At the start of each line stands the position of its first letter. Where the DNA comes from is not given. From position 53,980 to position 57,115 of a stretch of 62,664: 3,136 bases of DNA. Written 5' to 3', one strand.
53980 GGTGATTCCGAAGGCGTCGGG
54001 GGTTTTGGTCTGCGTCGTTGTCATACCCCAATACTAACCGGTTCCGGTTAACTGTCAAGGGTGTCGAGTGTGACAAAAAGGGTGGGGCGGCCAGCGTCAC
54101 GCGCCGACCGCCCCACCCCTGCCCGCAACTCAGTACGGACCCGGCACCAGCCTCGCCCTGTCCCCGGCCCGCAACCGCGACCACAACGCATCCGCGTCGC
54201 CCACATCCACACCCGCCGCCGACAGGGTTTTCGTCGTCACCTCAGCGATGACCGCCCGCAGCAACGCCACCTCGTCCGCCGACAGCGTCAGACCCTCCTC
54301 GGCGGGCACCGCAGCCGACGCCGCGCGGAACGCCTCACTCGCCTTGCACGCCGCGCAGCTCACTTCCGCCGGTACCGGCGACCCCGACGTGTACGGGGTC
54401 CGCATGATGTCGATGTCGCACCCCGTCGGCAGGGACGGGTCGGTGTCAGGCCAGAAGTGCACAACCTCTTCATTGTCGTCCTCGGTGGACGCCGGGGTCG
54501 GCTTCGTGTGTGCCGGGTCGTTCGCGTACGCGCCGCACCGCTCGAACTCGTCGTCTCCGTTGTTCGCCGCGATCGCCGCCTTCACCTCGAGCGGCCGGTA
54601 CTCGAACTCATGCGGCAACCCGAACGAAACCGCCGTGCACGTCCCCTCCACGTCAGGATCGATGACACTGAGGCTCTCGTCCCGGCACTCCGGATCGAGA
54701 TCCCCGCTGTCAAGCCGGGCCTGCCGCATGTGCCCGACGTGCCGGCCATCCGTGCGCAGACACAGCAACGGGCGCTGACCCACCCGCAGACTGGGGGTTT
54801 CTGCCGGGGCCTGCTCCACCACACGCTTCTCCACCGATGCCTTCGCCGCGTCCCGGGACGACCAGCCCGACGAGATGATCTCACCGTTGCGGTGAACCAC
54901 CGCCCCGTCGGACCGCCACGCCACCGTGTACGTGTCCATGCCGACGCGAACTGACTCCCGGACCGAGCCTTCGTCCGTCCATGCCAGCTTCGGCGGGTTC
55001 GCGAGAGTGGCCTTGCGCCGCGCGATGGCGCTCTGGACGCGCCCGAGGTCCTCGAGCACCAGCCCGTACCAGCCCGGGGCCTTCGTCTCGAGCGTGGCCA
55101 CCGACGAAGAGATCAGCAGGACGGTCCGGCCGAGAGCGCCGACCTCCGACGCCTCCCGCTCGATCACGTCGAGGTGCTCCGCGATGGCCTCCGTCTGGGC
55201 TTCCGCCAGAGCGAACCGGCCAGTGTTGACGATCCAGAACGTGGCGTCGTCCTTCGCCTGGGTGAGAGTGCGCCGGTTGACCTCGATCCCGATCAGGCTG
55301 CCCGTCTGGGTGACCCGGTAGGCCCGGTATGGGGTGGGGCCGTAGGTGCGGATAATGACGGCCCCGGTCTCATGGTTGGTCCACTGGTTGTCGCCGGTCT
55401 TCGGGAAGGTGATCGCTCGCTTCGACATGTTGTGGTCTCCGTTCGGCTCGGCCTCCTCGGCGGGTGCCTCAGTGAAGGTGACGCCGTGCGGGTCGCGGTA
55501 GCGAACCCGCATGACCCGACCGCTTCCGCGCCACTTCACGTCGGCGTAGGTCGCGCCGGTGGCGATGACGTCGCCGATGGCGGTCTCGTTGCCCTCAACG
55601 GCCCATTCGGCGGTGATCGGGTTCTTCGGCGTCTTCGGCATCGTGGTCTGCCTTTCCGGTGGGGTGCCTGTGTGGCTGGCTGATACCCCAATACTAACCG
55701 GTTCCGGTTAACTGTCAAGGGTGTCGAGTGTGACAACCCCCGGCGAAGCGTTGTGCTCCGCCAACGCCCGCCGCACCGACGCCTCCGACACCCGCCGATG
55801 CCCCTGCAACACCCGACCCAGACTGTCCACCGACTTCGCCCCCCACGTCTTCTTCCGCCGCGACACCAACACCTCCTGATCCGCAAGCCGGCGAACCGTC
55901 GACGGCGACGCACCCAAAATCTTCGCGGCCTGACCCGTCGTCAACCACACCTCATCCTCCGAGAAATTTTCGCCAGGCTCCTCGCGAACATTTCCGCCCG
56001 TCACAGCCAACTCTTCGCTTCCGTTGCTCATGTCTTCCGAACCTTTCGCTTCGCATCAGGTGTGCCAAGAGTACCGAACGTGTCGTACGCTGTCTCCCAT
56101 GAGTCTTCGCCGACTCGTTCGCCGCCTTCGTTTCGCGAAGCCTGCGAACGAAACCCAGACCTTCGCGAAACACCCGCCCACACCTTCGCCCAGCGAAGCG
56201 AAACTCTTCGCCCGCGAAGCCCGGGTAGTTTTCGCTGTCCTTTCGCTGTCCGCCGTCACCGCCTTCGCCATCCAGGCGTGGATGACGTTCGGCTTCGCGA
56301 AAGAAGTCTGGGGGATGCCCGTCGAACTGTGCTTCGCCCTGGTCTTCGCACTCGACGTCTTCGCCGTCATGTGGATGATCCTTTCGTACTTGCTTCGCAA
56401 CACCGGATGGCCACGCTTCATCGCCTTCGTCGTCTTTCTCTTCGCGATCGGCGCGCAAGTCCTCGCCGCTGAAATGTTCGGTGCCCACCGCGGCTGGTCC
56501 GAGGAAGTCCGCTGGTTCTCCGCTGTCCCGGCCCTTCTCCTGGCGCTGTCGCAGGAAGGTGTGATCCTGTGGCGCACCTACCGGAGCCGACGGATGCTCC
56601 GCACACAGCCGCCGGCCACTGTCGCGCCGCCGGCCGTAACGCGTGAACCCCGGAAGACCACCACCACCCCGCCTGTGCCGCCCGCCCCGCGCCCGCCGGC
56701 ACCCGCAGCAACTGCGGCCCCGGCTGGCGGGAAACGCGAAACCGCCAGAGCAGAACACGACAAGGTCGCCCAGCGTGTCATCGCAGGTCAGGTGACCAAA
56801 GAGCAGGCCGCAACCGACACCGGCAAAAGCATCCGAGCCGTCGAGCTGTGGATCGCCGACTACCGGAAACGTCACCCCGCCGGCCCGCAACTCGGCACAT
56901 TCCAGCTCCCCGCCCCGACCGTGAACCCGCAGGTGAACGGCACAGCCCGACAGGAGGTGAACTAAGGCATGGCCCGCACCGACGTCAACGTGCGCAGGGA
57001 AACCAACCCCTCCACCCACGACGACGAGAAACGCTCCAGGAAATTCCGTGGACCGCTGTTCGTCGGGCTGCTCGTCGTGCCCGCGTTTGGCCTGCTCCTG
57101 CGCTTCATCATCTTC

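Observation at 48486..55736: Six-copy promoter with a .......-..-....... operator between -35 and -10; three copies make leaderless mRNAs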

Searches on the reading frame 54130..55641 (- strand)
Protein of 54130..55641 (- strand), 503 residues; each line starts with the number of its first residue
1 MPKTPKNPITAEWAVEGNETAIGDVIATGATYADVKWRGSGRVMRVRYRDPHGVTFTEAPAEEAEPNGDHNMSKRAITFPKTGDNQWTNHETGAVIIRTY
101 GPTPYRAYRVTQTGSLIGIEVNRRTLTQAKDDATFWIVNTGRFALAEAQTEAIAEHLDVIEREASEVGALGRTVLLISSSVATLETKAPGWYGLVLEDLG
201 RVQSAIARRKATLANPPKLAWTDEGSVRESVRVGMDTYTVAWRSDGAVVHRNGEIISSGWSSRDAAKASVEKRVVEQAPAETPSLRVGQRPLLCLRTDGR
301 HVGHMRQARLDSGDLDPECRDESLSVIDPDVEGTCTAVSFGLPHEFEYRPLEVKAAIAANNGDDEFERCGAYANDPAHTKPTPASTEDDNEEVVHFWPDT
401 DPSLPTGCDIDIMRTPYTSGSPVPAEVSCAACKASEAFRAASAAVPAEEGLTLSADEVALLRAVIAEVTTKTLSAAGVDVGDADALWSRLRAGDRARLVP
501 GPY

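Call 11: search_protein_families(library=pfam, max_evalue=0.01, proteins=[window:54130-55641:-])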
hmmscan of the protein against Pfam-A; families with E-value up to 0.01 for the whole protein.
window:54130-55641:- (503 aa): 0 families

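Call 21: find_related_loci(query=window:54130-55641:-, collection=viral_contigs, flank=10000)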
Query window:54130-55641:- (503 aa) in viral_contigs; peptide patterns used: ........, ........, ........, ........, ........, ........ (x = any residue, [..] = any of these).
4 stretches matched a pattern, but none encodes a relative of the query by tblastn (E <= 1e-3).

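Call 41: find_homologous_proteins(query=window:54130-55641:-, max_evalue=0.001)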
Query window:54130-55641:- (503 aa): 2 proteins with E <= 0.001 among 8000 candidates.
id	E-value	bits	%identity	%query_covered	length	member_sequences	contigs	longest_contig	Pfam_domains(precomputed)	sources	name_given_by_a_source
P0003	0.0e+0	1135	100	100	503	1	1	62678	-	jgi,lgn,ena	jgi:hypothetical protein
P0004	3.9e-33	133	53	19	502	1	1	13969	-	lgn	-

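Call 42: find_encoding_contigs(protein=P0004, flank=10000)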
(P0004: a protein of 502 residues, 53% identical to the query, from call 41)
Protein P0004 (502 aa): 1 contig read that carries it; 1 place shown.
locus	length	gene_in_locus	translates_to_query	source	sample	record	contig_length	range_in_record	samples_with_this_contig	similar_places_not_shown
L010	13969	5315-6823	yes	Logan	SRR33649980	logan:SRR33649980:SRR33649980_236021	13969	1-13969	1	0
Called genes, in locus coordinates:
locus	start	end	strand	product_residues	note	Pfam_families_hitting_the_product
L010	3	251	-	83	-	?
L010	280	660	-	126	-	-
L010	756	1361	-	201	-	-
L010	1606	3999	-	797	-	-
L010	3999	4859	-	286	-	-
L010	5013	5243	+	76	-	PF12728:HTH_17 (weak)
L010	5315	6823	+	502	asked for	-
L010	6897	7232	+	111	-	-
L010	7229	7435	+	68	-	-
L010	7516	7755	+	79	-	-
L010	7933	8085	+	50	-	-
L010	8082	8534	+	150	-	-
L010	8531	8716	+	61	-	-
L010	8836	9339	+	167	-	-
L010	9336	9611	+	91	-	-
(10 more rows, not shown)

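Call 102: search_protein_families(library=phrogs, max_evalue=0.001, proteins=[window:54130-55641:-])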
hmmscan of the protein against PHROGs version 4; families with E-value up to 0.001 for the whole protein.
window:54130-55641:- (503 aa): 0 families

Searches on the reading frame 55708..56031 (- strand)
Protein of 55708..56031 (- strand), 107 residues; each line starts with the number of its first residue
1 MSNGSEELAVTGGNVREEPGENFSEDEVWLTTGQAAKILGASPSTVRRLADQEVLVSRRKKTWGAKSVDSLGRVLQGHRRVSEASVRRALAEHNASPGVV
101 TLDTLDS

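Call 11: search_protein_families(library=pfam, max_evalue=0.01, proteins=[window:55708-56031:-])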
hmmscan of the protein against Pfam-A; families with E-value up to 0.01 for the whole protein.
window:55708-56031:- (107 aa): 7 families
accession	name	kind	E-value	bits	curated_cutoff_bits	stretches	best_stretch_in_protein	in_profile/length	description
PF12728.13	HTH_17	-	8.6e-08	32.8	27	1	29-92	1-49/51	Helix-turn-helix domain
PF00376.29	MerR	-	8.8e-05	22.7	28.2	1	31-59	1-30/38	MerR family regulatory protein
PF13551.12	HTH_29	-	0.00097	19.6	28.1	1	29-50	12-33/64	Winged helix-turn helix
PF13560.12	HTH_31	-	0.0016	19.1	27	0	30-58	15-44/64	Helix-turn-helix domain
PF08220.18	HTH_DeoR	-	0.0042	17.2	21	0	30-48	15-33/57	DeoR-like helix-turn-helix domain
PF20432.4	Xre-like-HTH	-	0.005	17.5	25.8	1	30-53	24-47/63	Antitoxin Xre-like helix-turn-helix domain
PF13384.12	HTH_23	-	0.0074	16.5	24.6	0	31-49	19-37/50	Homeodomain-like domain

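Call 14: search_dna_similar(query=window:55708-56031:-, collection=phages, mode=protein, max_rows=25)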
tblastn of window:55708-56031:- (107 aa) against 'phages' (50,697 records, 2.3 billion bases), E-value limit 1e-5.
No match.

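Call 23: find_homologous_proteins(query=window:55708-56031:-, max_evalue=0.001)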
Query window:55708-56031:- (107 aa): 2 proteins with E <= 0.001 among 19 candidates.
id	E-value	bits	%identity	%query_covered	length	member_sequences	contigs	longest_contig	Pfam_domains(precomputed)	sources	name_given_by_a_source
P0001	4.9e-61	221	100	100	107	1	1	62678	PF12728.14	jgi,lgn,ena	jgi:hypothetical protein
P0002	2.3e-18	84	58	66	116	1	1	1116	PF12728.14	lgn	-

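Call 24: find_encoding_contigs(protein=P0001, flank=10000)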
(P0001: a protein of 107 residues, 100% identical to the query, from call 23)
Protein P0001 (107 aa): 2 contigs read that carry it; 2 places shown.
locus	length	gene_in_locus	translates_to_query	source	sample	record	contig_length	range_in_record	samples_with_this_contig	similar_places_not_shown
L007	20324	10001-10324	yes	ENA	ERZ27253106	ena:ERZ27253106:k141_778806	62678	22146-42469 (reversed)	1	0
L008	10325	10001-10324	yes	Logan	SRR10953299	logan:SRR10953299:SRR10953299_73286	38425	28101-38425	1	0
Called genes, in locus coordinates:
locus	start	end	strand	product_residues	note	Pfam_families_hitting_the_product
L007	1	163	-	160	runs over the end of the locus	PF19698:DUF6197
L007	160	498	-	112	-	-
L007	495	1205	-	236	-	PF01555:N6_N4_Mtase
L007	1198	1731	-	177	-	-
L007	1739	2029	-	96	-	-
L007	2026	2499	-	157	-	-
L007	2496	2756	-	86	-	-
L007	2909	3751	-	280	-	-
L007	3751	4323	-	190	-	-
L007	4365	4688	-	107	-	-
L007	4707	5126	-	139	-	-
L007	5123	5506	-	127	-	-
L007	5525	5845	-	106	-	-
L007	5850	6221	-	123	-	-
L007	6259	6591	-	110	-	-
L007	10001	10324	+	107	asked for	PF12728:HTH_17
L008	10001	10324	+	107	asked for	PF12728:HTH_17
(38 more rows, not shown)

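Call 25: find_encoding_contigs(protein=P0002, flank=10000)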
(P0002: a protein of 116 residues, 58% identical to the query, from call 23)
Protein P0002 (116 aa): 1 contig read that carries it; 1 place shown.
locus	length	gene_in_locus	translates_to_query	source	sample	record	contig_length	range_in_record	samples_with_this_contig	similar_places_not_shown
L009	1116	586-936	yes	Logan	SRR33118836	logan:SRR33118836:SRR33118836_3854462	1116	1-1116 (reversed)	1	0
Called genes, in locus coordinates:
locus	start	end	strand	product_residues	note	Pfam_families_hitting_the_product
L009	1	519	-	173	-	?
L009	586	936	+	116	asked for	PF12728:HTH_17 (weak)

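Call 102: search_protein_families(library=phrogs, max_evalue=0.001, proteins=[window:55708-56031:-])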
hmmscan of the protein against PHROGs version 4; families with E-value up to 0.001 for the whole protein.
window:55708-56031:- (107 aa): 2 families
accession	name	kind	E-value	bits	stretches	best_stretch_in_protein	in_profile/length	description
phrog_57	-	head and packaging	4.3e-06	27.7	1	25-63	8-50/199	terminase small subunit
phrog_66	-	integration and excision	1.3e-05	26.1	1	18-95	82-145/412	excisionase and transcriptional regulator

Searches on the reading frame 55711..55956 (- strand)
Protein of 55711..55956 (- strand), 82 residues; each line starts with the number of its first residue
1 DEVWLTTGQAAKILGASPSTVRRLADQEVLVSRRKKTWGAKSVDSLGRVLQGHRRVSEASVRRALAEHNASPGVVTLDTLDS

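Call 93: search_solved_structures(query=A6, max_evalue=1, show_alignments=2)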
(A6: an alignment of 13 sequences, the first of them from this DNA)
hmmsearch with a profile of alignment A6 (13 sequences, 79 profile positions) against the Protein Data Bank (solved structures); distinct sequences matched with E-value up to 1: 21.
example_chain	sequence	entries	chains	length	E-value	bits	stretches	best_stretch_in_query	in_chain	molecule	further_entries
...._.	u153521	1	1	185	4.3e-13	52.3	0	6-31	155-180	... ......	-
4j2n_A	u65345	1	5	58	0.0042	20.3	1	6-39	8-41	Gp37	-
4lhf_A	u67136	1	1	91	0.0053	20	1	7-32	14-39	Regulatory protein cox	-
5i41_B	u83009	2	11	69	0.016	18.4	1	4-36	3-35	Chromosome-anchoring protein RacA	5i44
30ga_I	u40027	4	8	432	0.017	18.3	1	6-41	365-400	TniQ.1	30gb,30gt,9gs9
2bjc_A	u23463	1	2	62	0.032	17.4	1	5-37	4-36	LACTOSE OPERON REPRESSOR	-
9zeo_K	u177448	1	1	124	0.12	15.6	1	10-62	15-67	Single-chain antibody (VHH) 1G1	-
6ama_A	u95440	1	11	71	0.12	15.6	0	9-63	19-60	Putative DNA-binding protein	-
1rp3_A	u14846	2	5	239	0.15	15.3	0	4-24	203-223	RNA polymerase sigma factor SIGMA-28 (FliA) | RNA polymerase sigma factor FliA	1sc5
1lcc_A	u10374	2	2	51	0.15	15.3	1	5-38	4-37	Lac Repressor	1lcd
7u5d_I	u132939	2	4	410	0.17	15.1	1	6-32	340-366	TniQ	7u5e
1lqc_A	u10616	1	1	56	0.19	15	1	5-38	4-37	LAC REPRESSOR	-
1cjg_A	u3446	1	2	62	0.23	14.7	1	5-38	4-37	PROTEIN (LAC REPRESSOR)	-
1l1m_A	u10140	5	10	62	0.24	14.6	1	5-37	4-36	Lactose operon repressor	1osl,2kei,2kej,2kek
6amk_A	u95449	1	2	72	0.4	13.9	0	5-37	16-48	Putative DNA-binding protein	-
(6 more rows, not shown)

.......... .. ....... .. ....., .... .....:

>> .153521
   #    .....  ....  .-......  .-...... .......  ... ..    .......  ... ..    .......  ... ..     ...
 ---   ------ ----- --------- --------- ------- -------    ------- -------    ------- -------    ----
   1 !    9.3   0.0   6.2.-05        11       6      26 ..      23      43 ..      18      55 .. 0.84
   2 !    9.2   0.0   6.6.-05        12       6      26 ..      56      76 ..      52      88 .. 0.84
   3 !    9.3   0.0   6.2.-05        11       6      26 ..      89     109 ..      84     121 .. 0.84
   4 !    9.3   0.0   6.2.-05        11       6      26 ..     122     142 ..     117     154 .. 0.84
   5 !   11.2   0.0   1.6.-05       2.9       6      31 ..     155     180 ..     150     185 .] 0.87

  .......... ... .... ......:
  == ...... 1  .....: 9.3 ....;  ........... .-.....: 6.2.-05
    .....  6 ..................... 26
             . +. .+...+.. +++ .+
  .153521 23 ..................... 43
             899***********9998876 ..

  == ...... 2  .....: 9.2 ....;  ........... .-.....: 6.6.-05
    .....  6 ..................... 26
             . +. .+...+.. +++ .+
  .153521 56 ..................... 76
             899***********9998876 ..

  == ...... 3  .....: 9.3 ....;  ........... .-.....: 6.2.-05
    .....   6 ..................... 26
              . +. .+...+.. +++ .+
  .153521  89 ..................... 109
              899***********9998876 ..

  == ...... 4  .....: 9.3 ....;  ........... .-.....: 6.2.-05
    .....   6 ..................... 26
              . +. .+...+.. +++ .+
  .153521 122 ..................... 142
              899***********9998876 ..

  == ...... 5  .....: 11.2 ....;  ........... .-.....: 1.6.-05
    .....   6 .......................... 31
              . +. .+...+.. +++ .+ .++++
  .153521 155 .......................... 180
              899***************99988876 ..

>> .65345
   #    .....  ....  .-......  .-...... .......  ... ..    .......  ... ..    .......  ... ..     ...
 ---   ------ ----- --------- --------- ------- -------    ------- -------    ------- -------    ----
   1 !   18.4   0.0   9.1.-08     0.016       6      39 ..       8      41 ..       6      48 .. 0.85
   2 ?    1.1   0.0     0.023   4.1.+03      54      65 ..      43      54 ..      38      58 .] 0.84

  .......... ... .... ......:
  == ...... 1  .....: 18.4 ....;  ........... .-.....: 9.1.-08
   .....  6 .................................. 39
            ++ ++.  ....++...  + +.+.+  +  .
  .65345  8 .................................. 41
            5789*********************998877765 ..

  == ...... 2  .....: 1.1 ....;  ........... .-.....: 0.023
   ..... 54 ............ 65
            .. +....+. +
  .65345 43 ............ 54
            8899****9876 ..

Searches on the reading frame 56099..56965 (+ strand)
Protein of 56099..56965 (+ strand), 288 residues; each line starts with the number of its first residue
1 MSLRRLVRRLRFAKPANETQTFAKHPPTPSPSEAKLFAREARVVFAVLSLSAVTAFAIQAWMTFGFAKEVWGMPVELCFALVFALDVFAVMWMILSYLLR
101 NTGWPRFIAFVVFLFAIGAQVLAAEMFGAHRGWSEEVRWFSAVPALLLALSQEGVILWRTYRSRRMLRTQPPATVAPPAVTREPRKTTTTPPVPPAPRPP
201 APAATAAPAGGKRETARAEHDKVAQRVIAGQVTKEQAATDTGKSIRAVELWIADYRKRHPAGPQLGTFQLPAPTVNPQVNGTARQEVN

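Call 35: search_protein_families(library=pfam, alignment_id=A1, max_evalue=0.001)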
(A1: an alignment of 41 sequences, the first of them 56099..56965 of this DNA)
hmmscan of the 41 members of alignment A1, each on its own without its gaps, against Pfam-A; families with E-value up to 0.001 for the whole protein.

A. member 1, window:56099-56965:+ (288 aa): 0 families

B. families by the number of members that match (of 41 scanned): 11 families
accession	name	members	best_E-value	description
PF18907.5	DUF5662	1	8.3e-37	Family of unknown function (DUF5662)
PF19730.4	DUF6221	1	7.2e-26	Family of unknown function (DUF6221)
PF07087.16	DUF1353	1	6.1e-25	Protein of unknown function (DUF1353)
PF19698.5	DUF6197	1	1.1e-16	Family of unknown function (DUF6197)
PF01555.25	N6_N4_Mtase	1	6.7e-15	DNA methylase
PF01183.26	Glyco_hydro_25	1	7.5e-10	Glycosyl hydrolases family 25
PF00042.28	Globin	1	6e-06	Globin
PF00565.23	SNase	1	6.4e-06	Staphylococcal nuclease homologue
PF02086.21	MethyltransfD12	1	0.00029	D12 class N6 adenine-specific DNA methyltransferase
PF24623.2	Phage_zn_bind_8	1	0.00039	Putative DNA-binding phage zinc finger domain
PF01170.24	UPF0020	1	0.0009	RMKL-like, methyltransferase domain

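Call 102: search_protein_families(library=phrogs, max_evalue=0.001, proteins=[window:56099-56965:+])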
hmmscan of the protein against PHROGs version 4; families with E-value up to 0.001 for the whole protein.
window:56099-56965:+ (288 aa): 0 families
